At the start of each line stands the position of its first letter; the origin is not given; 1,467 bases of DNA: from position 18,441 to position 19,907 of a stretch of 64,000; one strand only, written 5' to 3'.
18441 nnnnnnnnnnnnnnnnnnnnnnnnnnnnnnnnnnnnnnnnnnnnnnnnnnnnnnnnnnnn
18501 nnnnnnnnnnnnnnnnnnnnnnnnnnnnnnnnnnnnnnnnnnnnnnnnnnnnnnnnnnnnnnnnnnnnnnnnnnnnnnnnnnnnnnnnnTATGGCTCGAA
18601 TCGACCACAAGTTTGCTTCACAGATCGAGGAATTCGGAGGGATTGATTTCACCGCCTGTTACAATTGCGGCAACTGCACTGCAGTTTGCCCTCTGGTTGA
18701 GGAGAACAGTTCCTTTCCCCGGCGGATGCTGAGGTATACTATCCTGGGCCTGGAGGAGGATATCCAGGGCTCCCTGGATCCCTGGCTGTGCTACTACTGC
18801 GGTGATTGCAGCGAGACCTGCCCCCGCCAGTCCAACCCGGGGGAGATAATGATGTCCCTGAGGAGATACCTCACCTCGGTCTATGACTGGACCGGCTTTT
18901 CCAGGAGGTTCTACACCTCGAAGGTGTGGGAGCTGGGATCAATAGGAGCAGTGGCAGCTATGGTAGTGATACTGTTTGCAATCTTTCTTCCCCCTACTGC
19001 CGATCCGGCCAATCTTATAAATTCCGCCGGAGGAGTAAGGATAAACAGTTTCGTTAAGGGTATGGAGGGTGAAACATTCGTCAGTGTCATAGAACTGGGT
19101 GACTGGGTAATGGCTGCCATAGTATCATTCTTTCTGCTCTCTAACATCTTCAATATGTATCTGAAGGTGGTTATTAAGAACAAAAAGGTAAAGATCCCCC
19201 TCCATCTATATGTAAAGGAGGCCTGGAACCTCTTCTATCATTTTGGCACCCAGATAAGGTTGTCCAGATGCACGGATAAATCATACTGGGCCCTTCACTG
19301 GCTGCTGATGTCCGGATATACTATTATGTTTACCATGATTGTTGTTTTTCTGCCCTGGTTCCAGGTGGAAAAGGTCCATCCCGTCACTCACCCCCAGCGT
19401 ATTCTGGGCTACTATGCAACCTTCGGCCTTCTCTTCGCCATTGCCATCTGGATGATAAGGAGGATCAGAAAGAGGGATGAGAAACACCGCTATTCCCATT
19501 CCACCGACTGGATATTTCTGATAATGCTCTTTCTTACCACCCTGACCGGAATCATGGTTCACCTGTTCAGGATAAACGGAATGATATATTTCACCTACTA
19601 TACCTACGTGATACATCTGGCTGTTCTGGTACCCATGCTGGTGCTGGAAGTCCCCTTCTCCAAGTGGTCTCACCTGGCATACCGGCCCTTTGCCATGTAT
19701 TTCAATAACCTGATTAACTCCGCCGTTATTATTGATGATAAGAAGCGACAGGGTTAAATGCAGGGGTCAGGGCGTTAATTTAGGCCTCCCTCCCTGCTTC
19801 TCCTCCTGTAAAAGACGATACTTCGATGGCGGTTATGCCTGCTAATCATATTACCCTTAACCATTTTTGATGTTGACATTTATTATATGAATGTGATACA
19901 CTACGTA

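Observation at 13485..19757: Qmo-type (HdrA/HdrA/HdrC-HdrE) membrane complex encoded with TusA and DsrE-like sulfur carriers under an ArsR-family regulator, with no AprAB, sat or dsr in the operon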

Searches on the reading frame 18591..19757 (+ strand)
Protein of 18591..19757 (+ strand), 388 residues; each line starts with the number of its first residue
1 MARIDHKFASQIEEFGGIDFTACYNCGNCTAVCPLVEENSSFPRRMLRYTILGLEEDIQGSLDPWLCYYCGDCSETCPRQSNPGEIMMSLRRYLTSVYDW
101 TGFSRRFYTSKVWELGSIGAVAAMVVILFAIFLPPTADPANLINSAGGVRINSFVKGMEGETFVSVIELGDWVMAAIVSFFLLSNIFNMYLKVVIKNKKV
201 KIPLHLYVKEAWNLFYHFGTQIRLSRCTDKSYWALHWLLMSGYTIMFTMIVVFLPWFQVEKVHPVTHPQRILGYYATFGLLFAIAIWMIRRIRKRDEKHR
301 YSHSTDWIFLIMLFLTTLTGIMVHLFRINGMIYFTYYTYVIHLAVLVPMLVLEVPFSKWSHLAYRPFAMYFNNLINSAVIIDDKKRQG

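Call 3: search_protein_families(library=pfam, proteins=[window:18591-19757:+], max_evalue=0.01)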
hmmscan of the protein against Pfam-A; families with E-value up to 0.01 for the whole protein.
window:18591-19757:+ (388 aa): 10 families
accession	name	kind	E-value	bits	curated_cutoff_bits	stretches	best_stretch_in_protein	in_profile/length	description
PF13237.11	Fer4_10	-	8.2e-09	35.7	25.5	1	18-78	4-53/53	4Fe-4S dicluster domain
PF13183.11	Fer4_8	-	1.6e-08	35.3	27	1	21-79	3-66/68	4Fe-4S dicluster domain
PF13187.11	Fer4_9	-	1.7e-07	31.6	27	1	22-80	1-50/52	4Fe-4S dicluster domain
PF13534.11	Fer4_17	-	5.6e-07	30.5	22.2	1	22-80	1-59/61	4Fe-4S dicluster domain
PF12838.12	Fer4_7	-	2.5e-06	28.3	27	1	23-79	2-50/52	4Fe-4S dicluster domain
PF25160.1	LdpA_Fe-S-bd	-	4.8e-06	26.7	27.6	1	16-35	21-40/49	LdpA Fe-S cluster-binding domain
PF00037.32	Fer4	-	0.00054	20.1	21.1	0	18-34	3-19/24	4Fe-4S binding domain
PF12797.12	Fer4_2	-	0.0025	18.1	24.5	0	18-34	5-21/22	4Fe-4S binding domain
PF13484.11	Fer4_16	-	0.0031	18.7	30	0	23-78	2-64/66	4Fe-4S double cluster binding domain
PF14697.11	Fer4_21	-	0.0093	16.5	35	0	22-35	40-53/59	4Fe-4S dicluster domain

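Call 4: search_protein_families(library=ncbifam, proteins=[window:18591-19757:+], max_evalue=0.01)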
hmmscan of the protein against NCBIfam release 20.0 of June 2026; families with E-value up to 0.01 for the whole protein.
window:18591-19757:+ (388 aa): 24 families
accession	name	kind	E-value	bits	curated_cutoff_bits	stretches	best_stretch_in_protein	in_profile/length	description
NF038018.1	qmoC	equivalog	3.8e-56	191.1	300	1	5-371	2-360/360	quinone-interacting membrane-bound oxidoreductase complex subunit QmoC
TIGR03290.1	CoB_CoM_SS_C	equivalog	3.1e-15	56.4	160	1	21-93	2-74/144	CoB--CoM heterodisulfide reductase subunit C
NF041890.1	hdrC_Methbact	equivalog_domain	1e-10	41.5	270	1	19-92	27-99/192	ferredoxin:CoB-CoM heterodisulfide reductase subunit HdrC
NF041779.1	hetero_SS_HdrC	equivalog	7.9e-09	35.3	350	1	18-92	28-101/198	ferredoxin:CoB-CoM heterodisulfide reductase subunit HdrC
NF009226.0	PRK12576.1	equivalog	1.3e-05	24.7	344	1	19-94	152-237/317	succinate dehydrogenase/fumarate reductase iron-sulfur subunit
NF008369.0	PRK11168.1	equivalog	1.8e-05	23.8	278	1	19-92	9-85/401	anaerobic glycerol-3-phosphate dehydrogenase subunit C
TIGR01971.1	NuoI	subfamily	2.6e-05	23.8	113.05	0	14-35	74-95/121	NADH-quinone oxidoreductase, chain I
NF058577.1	FdxA_fam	equivalog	4.5e-05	23.6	65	0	17-34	32-49/52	4Fe-4S ferredoxin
TIGR02484.1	CitB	equivalog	8.8e-05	21.8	246.6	1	235-369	218-352/372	tricarballylate utilization 4Fe-4S protein TcuB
TIGR02512.1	FeFe_hydrog_A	subfamily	9.2e-05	21.5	405.95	1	18-80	4-65/375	[FeFe] hydrogenase, group A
NF007204.0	PRK09625.1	equivalog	0.00011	22.2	125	0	6-35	74-103/133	pyruvate flavodoxin oxidoreductase subunit delta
NF009051.0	PRK12385.1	equivalog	0.00014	21.4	333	0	19-42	145-168/244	succinate dehydrogenase/fumarate reductase iron-sulfur subunit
TIGR04105.1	FeFe_hydrog_B1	subfamily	0.00017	20.4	450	1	17-78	138-201/462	monomeric [FeFe] hydrogenase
NF004616.0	PRK05950.1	subfamily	0.00031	20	228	1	19-95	145-234/238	succinate dehydrogenase iron-sulfur subunit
NF011607.0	PRK15033.1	subfamily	0.00039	19.5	524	1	66-369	68-371/389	tricarballylate utilization 4Fe-4S protein TcuB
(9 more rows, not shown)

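Call 7: find_encoding_contigs(protein=window:18591-19757:+, flank=10000, max_places=6)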
Protein window:18591-19757:+ (388 aa): 2 contigs read that carry it; 2 places shown.
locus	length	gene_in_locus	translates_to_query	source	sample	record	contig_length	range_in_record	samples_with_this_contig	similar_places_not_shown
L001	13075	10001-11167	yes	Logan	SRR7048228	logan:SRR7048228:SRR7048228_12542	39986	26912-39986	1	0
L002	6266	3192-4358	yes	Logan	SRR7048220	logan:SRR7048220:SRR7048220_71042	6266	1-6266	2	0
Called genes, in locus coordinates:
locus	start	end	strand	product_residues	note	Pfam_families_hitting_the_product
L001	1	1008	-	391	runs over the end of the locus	PF25919:BSH_CusB (faint), PF25917:BSH_RND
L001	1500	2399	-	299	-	PF05036:SPOR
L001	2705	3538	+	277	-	PF00535:Glycos_transf_2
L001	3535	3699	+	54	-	-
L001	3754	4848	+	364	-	PF13439:Glyco_transf_4, PF13579:Glyco_trans_4_4 (faint), PF20706:GT4-conflict, PF00534:Glycos_transf_1, PF13692:Glyco_trans_1_4, PF13524:Glyco_trans_1_2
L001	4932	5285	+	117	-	PF12840:HTH_20, PF01022:HTH_5, PF12802:MarR_2 (weak)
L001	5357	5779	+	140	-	PF13686:DrsE_2 (faint)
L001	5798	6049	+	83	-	PF01206:TusA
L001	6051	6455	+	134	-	PF02662:FlpD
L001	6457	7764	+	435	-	PF01134:GIDA (weak), PF07992:Pyr_redox_2, PF12831:FAD_oxidored, PF13183:Fer4_8 (weak), PF13187:Fer4_9, PF13534:Fer4_17, PF12838:Fer4_7 (weak), PF00037:Fer4 (weak), +7 more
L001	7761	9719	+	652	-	PF00890:FAD_binding_2 (weak), PF01266:DAO (weak), PF12831:FAD_oxidored (weak), PF12838:Fer4_7 (weak), PF13187:Fer4_9 (weak), PF13237:Fer4_10, PF14697:Fer4_21, PF00037:Fer4 (weak), +6 more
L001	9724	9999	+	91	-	PF01022:HTH_5 (weak)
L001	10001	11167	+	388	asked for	PF12838:Fer4_7 (faint), PF25160:LdpA_Fe-S-bd (faint), PF13183:Fer4_8, PF13187:Fer4_9, PF13237:Fer4_10, PF13534:Fer4_17 (weak)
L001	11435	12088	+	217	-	-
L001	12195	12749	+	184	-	-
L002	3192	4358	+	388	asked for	PF12838:Fer4_7 (faint), PF25160:LdpA_Fe-S-bd (faint), PF13183:Fer4_8, PF13187:Fer4_9, PF13237:Fer4_10, PF13534:Fer4_17 (weak)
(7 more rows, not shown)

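Call 11: find_homologous_proteins(query=window:18591-19757:+, max_evalue=1e-10)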
Query window:18591-19757:+ (388 aa): 5568 proteins with E <= 1e-10 among 7601 candidates; the best 120 are listed.
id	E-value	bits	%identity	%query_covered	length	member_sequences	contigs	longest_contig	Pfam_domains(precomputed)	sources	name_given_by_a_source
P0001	1.0e-267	906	100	100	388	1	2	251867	PF12838.13,PF13534.12,PF25160.2,PF13237.12,PF13183.12,PF13187.12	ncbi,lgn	-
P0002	1.8e-223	760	80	99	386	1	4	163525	PF13534.12,PF25160.2,PF13237.12,PF13183.12,PF13187.12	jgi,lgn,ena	-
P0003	1.3e-222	757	81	100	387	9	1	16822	PF13534.12,PF13237.12,PF13183.12,PF13187.12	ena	-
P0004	1.1e-214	731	76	99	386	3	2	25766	PF12838.13,PF13534.12,PF13237.12,PF13183.12,PF13187.12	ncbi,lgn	-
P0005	3.5e-214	729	78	97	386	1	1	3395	PF12838.13,PF13534.12,PF25160.2,PF13237.12,PF13183.12,PF13187.12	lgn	-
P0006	6.5e-213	725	75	100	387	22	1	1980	PF12838.13,PF13534.12,PF25160.2,PF13237.12,PF13183.12,PF13187.12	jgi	jgi:heterodisulfide reductase subunit C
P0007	8.6e-208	708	74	99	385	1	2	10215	PF12838.13,PF13534.12,PF25160.2,PF13237.12,PF13183.12,PF13187.12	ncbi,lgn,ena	-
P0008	3.9e-207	706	74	100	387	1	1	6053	PF13534.12,PF13237.12,PF13183.12,PF13187.12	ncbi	-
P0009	1.8e-204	697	72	100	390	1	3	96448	PF13534.12,PF25160.2,PF13237.12,PF13183.12,PF13187.12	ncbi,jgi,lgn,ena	-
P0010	9.6e-204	695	73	99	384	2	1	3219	PF02665.20,PF12838.13,PF13534.12,PF13237.12,PF13183.12,PF13187.12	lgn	-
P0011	1.5e-202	691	71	100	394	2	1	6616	PF12838.13,PF13534.12,PF25160.2,PF13237.12,PF13183.12,PF13187.12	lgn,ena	-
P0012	1.0e-201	688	71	99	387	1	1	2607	PF13484.12,PF12838.13,PF13534.12,PF13237.12,PF13183.12,PF13187.12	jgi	jgi:ferredoxin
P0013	5.2e-201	686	71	100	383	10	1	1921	PF12838.13,PF13534.12,PF25160.2,PF13237.12,PF13183.12,PF13187.12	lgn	-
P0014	3.3e-199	680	70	100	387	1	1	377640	PF12838.13,PF13534.12,PF25160.2,PF13237.12,PF13183.12,PF13187.12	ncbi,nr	ncbi:MAG: 4Fe-4S dicluster domain-containing protein [Candidatus Krumholzibacteriota bacterium]|nr:4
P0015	1.5e-198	678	70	100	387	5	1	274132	PF12838.13,PF13534.12,PF25160.2,PF13237.12,PF13183.12,PF13187.12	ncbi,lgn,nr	ncbi:MAG: 4Fe-4S dicluster domain-containing protein [Candidatus Krumholzibacteriota bacterium]|nr:4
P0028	2.3e-164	565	62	99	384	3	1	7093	PF02665.20,PF12838.13,PF13534.12,PF25160.2,PF13237.12,PF13183.12,PF13187.12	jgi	-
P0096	2.0e-147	510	54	99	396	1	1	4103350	PF00037.33,PF13484.12,PF12838.13,PF13534.12,PF25160.2,PF13237.12,PF13183.12,PF13187.12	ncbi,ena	-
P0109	6.2e-146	505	55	97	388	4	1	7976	PF02665.20,PF12838.13,PF13534.12,PF25160.2,PF13237.12,PF13183.12,PF13187.12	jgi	jgi:heterodisulfide reductase subunit C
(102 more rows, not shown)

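Call 12: find_encoding_contigs(protein=P0096, flank=10000, max_places=2)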
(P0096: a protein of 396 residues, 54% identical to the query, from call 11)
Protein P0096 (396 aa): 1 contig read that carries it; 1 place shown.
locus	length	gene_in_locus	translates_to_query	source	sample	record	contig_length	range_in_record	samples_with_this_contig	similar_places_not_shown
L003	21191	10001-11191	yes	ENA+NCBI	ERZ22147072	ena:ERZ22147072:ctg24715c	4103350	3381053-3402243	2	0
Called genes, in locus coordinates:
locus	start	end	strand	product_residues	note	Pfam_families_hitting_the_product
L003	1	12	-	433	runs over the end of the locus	PF00989:PAS (faint), PF13188:PAS_8 (faint), PF02518:HATPase_c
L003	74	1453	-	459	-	PF00072:Response_reg, PF00158:Sigma54_activat, PF14532:Sigma54_activ_2, PF00004:AAA (faint), PF07728:AAA_5 (weak), PF25601:AAA_lid_14, PF02954:HTH_8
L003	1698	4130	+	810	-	PF12704:MacB_PCD, PF02687:FtsX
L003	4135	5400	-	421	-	PF05496:RuvB_N, PF00158:Sigma54_activat (faint), PF01078:Mg_chelatase (faint), PF20720:nSTAND3 (weak), PF00004:AAA, PF07728:AAA_5 (weak), PF16193:AAA_assoc_2, PF12002:MgsA_C, +2 more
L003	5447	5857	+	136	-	PF08915:tRNA-Thr_ED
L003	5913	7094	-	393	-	PF07690:MFS_1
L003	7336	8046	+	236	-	PF00027:cNMP_binding, PF13545:HTH_Crp_2, PF00325:Crp (weak)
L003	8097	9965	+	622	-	PF12831:FAD_oxidored (weak), PF13450:NAD_binding_8 (weak), PF13187:Fer4_9 (faint), PF00037:Fer4 (faint), PF12838:Fer4_7, PF13237:Fer4_10 (faint), PF07992:Pyr_redox_2 (weak)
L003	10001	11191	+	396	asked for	PF13187:Fer4_9 (faint), PF13484:Fer4_16 (faint), PF25160:LdpA_Fe-S-bd (faint), PF00037:Fer4 (faint), PF12838:Fer4_7, PF13183:Fer4_8, PF13237:Fer4_10, PF13534:Fer4_17 (weak)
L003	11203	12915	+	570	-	PF07992:Pyr_redox_2, PF13738:Pyr_redox_3 (weak), PF00890:FAD_binding_2 (weak), PF07992:Pyr_redox_2, PF12831:FAD_oxidored (weak), PF13450:NAD_binding_8, PF14697:Fer4_21, PF00037:Fer4, +10 more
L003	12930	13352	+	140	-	PF02662:FlpD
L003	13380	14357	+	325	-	PF01058:Oxidored_q6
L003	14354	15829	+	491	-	PF27537:HoxH, PF00374:NiFeSe_Hases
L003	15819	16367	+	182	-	PF01750:HycI (weak)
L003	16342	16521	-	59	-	-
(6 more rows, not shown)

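Call 13: find_encoding_contigs(protein=P0014, flank=10000, max_places=2)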
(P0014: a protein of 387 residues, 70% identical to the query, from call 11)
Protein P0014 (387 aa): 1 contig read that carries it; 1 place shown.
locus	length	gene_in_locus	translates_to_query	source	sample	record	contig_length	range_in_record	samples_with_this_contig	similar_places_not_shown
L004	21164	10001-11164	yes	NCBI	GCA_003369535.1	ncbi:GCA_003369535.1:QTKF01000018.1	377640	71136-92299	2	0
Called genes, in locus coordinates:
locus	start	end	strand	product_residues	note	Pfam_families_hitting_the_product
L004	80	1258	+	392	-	PF02661:Fic (weak)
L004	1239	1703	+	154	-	PF07366:SnoaL (weak), PF12680:SnoaL_2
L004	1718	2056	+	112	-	PF07883:Cupin_2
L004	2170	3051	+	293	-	PF12974:Phosphonate-bd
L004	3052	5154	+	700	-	PF00989:PAS, PF08448:PAS_4, PF13188:PAS_8 (weak), PF13426:PAS_9, PF08447:PAS_3, PF00512:HisKA (weak), PF02518:HATPase_c, PF00072:Response_reg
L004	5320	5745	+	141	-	PF13686:DrsE_2 (faint), PF02635:DsrE (faint)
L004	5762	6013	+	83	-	PF01206:TusA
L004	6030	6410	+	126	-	PF02662:FlpD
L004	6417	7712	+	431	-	PF00890:FAD_binding_2 (weak), PF01134:GIDA (weak), PF01266:DAO (weak), PF07992:Pyr_redox_2, PF12831:FAD_oxidored, PF13183:Fer4_8 (weak), PF13187:Fer4_9, PF00037:Fer4, +6 more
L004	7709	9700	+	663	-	PF00890:FAD_binding_2, PF01266:DAO (weak), PF12831:FAD_oxidored, PF13450:NAD_binding_8 (weak), PF12838:Fer4_7, PF13187:Fer4_9 (weak), PF13237:Fer4_10, PF14697:Fer4_21, +10 more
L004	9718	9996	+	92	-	-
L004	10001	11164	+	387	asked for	PF12838:Fer4_7 (faint), PF25160:LdpA_Fe-S-bd (faint), PF13183:Fer4_8, PF13187:Fer4_9, PF13237:Fer4_10, PF13534:Fer4_17 (weak)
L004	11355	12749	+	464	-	PF01053:Cys_Met_Meta_PP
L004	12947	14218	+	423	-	PF25917:BSH_RND, PF25990:Beta-barrel_YknX, PF25954:Beta-barrel_RND_2 (weak), PF25975:CzcB_C (faint), PF25989:YknX_C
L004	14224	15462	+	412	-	PF12704:MacB_PCD, PF02687:FtsX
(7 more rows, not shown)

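Call 18: find_related_loci(query=A1, collection=genome_contigs, flank=10000)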
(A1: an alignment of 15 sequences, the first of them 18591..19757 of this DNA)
Query A1 (388 aa) in genome_contigs; peptide patterns used: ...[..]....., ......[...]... (x = any residue, [..] = any of these).
600 stretches matched a pattern (row limit reached: there are more); 593 encode a relative of the query (tblastn E <= 1e-3); the best 80 are kept; 80 distinct loci.
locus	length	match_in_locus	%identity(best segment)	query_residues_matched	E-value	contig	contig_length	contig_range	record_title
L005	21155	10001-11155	82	1-385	0e+0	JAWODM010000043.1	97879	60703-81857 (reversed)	MAG: Candidatus Krumholzibacteriales bacterium isolate BLK5-2.bin.162 k191_1288192, whole genome shotgun sequence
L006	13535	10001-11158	76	1-386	0e+0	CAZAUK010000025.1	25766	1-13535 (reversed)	MAG TPA_asm: uncultured bacterium isolate binchicken_co17_184 genome assembly, contig: NODE_5055_length_25766_cov_11.662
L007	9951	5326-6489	74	1-388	0e+0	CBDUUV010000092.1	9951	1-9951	MAG TPA_asm: uncultured bacterium isolate SRR22302361_binner13_Refined_86 genome assembly, contig: ERZ25748748.4387, who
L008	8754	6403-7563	72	1-387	0e+0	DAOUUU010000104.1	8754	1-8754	MAG TPA_asm: Candidatus Krumholzibacteriota bacterium isolate CSMAG_831 CSMAG_831_k141_369264_length_8754_cov_14.0000, w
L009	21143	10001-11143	73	1-381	0e+0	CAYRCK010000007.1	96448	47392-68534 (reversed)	MAG TPA_asm: uncultured bacterium isolate binchicken_co334_246 genome assembly, contig: NODE_277_length_96448_cov_7.8636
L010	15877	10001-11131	73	1-376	0e+0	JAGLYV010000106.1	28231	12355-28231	MAG: Candidatus Krumholzibacteriia bacterium isolate RS_13_38 ZL320.bin.38.fa_106, whole genome shotgun sequence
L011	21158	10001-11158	70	1-388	0e+0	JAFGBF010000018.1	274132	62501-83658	MAG: Candidatus Krumholzibacteriota bacterium isolate Zod_Metabat.1015 k87_7422369, whole genome shotgun sequence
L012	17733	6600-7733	72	1-379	0e+0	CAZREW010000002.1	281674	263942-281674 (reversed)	MAG TPA_asm: uncultured bacterium isolate binchicken_co150_728 genome assembly, contig: NODE_13_length_281674_cov_14.103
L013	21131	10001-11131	66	3-379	0e+0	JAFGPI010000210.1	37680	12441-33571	MAG: Candidatus Krumholzibacteriota bacterium isolate Zod_Metabat.682 k87_12532887, whole genome shotgun sequence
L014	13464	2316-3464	67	3-385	0e+0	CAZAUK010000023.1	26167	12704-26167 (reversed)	MAG TPA_asm: uncultured bacterium isolate binchicken_co17_184 genome assembly, contig: NODE_4974_length_26167_cov_10.605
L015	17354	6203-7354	56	1-385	1e-156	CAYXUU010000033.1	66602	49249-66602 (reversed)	MAG TPA_asm: uncultured Bacteroidales bacterium isolate SRP167671_co1_178 genome assembly, contig: NODE_434_length_66602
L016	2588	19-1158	56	1-379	1e-164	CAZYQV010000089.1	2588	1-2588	MAG TPA_asm: uncultured Rikenellaceae bacterium isolate binchicken_co219_276 genome assembly, contig: k141_285580, whole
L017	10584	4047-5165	57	2-374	5e-154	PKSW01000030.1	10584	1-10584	MAG: Marinilabiliales bacterium isolate BM514 sc_3572, whole genome shotgun sequence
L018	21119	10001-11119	57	3-385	2e-153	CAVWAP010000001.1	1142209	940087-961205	MAG: uncultured Bacteroidales bacterium isolate MFD03804.bin.1.231 genome assembly, contig: contig_10748, whole genome s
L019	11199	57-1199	57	3-379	5e-153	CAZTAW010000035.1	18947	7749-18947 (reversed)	MAG TPA_asm: uncultured Bacteroidales bacterium isolate SRP141376_co2_262 genome assembly, contig: NODE_5990_length_1894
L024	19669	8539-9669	55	1-378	3e-152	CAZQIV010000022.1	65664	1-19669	MAG TPA_asm: uncultured Lentimicrobiaceae bacterium isolate SRP191223_co1_241 genome assembly, contig: NODE_223_length_6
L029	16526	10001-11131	56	1-378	3e-150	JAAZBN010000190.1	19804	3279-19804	MAG: Bacteroidales bacterium isolate AS06rmzACSIP_603 372506_AS06, whole genome shotgun sequence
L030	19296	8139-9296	56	1-387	7e-150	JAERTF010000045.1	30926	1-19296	MAG: Bacteroidetes bacterium isolate BH25 c_000000002171, whole genome shotgun sequence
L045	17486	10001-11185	54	1-388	2e-146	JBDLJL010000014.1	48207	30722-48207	MAG: Bacteroidota bacterium isolate MAG096 MAG096_14, whole genome shotgun sequence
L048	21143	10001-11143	54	1-378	2e-145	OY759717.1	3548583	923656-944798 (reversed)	MAG: Bacteroidales bacterium isolate 1994922c-57ad-4284-af65-a097e7e7ad8c genome assembly, chromosome: 1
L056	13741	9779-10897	53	1-373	2e-143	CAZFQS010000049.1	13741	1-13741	MAG TPA_asm: uncultured Bacteroidales bacterium isolate binchicken_co100_434 genome assembly, contig: NODE_7056_length_1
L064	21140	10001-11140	53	1-379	7e-142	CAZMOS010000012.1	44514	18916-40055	MAG TPA_asm: uncultured Lentimicrobiaceae bacterium isolate binchicken_co64_129 genome assembly, contig: NODE_479_length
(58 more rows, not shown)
